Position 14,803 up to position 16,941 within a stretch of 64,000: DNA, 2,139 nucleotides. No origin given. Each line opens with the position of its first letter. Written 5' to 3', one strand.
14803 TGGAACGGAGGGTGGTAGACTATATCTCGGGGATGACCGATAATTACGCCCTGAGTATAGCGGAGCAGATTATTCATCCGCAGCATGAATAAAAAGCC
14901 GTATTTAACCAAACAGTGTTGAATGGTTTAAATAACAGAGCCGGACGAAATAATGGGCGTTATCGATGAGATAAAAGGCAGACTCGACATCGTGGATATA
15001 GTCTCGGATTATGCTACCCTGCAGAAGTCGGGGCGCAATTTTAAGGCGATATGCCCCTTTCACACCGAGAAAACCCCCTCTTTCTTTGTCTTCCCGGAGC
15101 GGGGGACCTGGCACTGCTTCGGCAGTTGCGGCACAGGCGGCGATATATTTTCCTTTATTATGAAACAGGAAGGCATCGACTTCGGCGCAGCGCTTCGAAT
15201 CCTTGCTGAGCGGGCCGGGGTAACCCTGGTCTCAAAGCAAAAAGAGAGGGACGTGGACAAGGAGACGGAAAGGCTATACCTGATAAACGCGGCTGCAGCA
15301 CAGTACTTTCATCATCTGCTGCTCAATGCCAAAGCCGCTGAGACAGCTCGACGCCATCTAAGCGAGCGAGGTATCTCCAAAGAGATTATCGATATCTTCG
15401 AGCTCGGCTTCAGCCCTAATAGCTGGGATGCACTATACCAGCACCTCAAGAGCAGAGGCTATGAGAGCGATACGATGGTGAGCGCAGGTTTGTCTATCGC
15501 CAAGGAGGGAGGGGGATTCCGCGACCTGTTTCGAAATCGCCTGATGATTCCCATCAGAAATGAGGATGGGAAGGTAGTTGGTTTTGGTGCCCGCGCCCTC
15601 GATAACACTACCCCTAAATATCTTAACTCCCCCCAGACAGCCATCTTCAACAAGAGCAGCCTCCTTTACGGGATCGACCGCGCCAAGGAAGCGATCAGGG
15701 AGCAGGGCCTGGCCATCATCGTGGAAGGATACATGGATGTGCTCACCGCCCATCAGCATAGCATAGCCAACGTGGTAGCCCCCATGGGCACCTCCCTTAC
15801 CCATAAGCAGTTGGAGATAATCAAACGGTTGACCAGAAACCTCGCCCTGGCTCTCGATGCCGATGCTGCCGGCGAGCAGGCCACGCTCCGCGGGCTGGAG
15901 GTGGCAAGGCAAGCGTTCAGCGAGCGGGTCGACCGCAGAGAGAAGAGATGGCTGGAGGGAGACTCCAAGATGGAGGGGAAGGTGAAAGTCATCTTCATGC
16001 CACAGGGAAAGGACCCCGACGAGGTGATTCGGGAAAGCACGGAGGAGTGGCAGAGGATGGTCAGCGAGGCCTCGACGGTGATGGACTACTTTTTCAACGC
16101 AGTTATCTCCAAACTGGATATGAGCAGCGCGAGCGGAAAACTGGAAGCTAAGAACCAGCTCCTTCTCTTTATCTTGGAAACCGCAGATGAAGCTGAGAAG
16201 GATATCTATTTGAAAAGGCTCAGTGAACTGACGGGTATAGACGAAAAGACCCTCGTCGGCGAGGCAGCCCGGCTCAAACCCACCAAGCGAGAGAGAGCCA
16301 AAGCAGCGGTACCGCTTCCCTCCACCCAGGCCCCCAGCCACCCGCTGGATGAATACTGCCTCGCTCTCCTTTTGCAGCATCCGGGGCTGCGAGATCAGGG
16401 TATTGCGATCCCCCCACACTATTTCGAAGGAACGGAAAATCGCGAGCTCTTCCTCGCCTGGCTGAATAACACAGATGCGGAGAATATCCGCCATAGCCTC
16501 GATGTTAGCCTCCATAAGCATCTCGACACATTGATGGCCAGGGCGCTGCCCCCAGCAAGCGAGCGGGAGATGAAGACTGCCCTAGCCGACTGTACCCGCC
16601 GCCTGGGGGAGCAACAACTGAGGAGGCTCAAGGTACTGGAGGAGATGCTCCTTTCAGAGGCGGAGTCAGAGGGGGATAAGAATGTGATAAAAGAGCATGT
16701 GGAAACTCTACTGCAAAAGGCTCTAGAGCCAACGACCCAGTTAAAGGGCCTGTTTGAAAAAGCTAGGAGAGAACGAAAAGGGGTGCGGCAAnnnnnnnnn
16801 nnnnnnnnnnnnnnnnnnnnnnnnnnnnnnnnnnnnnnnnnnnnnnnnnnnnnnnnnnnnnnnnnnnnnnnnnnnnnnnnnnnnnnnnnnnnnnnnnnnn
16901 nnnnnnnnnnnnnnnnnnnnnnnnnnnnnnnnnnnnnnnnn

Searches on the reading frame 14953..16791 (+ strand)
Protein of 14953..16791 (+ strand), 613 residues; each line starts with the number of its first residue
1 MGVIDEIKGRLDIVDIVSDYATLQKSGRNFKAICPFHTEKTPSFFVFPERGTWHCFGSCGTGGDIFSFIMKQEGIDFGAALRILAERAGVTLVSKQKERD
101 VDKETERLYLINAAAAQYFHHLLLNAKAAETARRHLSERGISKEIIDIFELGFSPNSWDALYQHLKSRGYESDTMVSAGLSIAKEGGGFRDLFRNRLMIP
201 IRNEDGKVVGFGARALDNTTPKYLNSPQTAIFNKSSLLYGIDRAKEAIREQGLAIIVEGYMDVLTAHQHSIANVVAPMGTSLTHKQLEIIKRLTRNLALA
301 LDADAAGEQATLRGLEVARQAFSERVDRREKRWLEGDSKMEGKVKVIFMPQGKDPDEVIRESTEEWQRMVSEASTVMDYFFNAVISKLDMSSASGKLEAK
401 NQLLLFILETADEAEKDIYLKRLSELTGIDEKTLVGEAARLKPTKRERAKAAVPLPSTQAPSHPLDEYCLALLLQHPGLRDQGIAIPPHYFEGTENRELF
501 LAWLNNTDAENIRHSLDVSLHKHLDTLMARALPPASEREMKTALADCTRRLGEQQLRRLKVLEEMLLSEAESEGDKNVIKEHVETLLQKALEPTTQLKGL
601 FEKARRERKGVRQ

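Call 77: search_protein_families(library=pfam, proteins=[window:14953-16791:+], max_evalue=0.001)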
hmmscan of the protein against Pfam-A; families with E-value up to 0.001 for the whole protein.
window:14953-16791:+ (613 aa): 6 families
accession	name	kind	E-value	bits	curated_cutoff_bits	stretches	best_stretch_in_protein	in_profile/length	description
PF08275.17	DNAG_N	-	6.1e-41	139.9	26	1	119-245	1-128/128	DNA primase catalytic core, N-terminal domain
PF01807.25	Zn_ribbon_DnaG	-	2.4e-31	107.9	24.9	1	3-95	5-96/98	CHC2 zinc finger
PF13155.12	Toprim_2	-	2e-18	67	22.1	1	255-322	1-70/88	Toprim-like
PF13662.12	Toprim_4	-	2.7e-15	56.8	25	1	253-316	2-72/85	Toprim domain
PF01751.28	Toprim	-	3.9e-11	43.4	23.1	1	255-324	3-86/96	Toprim domain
PF10410.14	DnaB_bind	-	3.5e-10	40.4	20.6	1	377-431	1-55/56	DnaB-helicase binding domain of primase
